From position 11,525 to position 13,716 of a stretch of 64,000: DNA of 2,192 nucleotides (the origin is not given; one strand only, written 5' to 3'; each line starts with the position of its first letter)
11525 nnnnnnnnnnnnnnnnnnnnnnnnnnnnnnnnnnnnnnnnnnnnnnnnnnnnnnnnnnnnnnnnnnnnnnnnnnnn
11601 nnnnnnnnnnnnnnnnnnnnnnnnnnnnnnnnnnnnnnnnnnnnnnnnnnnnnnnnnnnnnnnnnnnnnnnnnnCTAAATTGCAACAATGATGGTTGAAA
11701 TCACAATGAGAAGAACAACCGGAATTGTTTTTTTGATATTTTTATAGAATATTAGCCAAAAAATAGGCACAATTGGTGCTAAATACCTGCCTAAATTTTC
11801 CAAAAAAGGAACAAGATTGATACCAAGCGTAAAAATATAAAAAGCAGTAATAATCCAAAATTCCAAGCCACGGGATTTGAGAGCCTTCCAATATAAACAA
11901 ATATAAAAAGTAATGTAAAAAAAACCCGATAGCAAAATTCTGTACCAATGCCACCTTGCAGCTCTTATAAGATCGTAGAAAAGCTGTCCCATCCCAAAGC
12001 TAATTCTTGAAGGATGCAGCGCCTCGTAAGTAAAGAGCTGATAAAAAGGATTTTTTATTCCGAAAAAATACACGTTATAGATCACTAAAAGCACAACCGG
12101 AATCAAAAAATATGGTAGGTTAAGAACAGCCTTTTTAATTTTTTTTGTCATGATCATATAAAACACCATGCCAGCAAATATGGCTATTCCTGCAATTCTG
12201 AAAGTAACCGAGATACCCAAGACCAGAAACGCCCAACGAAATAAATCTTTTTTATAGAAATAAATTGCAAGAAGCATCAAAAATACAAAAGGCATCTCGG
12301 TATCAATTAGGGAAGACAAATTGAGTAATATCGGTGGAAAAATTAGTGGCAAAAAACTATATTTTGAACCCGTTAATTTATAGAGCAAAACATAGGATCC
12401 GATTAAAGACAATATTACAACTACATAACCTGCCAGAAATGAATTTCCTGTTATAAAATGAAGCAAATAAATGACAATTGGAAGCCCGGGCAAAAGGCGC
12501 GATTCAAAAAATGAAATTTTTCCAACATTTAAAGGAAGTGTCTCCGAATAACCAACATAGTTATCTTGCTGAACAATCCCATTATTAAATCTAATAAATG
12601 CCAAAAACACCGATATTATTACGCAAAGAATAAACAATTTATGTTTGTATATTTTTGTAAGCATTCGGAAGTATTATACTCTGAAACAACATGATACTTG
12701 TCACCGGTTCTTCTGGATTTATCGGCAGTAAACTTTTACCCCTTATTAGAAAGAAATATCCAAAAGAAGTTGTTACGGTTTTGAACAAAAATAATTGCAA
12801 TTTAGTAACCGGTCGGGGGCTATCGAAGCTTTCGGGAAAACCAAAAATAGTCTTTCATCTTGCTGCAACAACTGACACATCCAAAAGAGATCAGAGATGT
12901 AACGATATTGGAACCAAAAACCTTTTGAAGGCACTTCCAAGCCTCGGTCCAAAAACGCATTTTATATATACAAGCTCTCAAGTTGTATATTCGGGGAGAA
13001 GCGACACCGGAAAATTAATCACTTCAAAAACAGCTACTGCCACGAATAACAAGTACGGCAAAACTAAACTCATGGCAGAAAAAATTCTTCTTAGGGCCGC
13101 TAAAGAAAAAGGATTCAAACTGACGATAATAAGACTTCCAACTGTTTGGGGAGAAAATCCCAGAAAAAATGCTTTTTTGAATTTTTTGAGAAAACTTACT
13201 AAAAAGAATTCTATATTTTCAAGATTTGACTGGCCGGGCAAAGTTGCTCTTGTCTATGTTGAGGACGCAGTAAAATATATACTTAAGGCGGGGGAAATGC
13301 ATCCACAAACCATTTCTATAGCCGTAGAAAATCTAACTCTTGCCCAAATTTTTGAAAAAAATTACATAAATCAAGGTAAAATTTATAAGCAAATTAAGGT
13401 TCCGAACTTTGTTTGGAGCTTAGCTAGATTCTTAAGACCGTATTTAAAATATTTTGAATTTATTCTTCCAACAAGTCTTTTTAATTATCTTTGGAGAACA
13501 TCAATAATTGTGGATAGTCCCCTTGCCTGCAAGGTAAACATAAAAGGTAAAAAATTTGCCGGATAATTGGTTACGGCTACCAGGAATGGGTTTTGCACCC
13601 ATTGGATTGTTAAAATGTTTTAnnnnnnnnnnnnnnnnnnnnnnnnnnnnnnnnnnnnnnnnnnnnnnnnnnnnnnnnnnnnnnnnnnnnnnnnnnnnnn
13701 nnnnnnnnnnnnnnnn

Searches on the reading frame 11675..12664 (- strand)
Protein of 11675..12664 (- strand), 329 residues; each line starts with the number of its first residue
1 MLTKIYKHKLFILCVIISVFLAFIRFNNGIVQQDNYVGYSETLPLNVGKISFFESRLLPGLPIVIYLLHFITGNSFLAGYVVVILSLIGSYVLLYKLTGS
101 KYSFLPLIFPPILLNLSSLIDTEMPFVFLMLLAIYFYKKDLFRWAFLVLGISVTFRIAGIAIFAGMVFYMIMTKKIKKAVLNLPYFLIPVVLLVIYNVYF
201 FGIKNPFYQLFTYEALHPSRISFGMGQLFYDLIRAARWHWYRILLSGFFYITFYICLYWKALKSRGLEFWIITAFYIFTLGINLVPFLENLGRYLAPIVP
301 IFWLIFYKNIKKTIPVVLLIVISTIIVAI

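Call 31: search_protein_families(library=pfam, proteins=[window:11675-12664:-], max_evalue=0.1)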
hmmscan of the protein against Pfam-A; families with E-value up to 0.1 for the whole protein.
window:11675-12664:- (329 aa): 0 families

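Call 67: search_solved_structures(query=window:11675-12664:-, max_evalue=1)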
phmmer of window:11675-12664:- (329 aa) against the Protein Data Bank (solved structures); distinct sequences matched with E-value up to 1: 0.

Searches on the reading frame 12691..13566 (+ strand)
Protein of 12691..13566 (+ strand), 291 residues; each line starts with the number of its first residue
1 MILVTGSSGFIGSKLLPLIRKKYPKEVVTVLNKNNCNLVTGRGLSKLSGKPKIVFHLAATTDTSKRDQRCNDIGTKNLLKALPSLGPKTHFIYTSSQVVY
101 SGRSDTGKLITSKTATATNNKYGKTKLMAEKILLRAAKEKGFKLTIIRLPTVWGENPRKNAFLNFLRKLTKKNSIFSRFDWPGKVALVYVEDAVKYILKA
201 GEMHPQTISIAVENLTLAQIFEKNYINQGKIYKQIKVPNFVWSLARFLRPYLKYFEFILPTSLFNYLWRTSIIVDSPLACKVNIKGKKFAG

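Call 31: search_protein_families(library=pfam, proteins=[window:12691-13566:+], max_evalue=0.1)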
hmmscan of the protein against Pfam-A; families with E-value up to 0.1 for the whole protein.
window:12691-13566:+ (291 aa): 6 families
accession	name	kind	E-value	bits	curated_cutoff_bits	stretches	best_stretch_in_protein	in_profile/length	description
PF01370.27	Epimerase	-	3.8e-25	89.1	20.9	1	2-207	1-236/240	NAD dependent epimerase/dehydratase family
PF07993.18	NAD_binding_4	-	4.2e-16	59.3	20.1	1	46-159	84-213/258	Male sterility protein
PF04321.23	RmlD_sub_bind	-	4.8e-15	55.8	27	1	2-173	3-170/287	RmlD substrate binding domain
PF01073.25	3Beta_HSD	-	1.2e-11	44.6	22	1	50-203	66-232/280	3-beta hydroxysteroid dehydrogenase/isomerase family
PF16363.11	GDP_Man_Dehyd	-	2.1e-10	41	27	2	51-158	76-187/332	GDP-mannose 4,6 dehydratase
PF02719.21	Polysacc_synt_2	-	1.2e-05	25.1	20.2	1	2-153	1-172/293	Polysaccharide biosynthesis protein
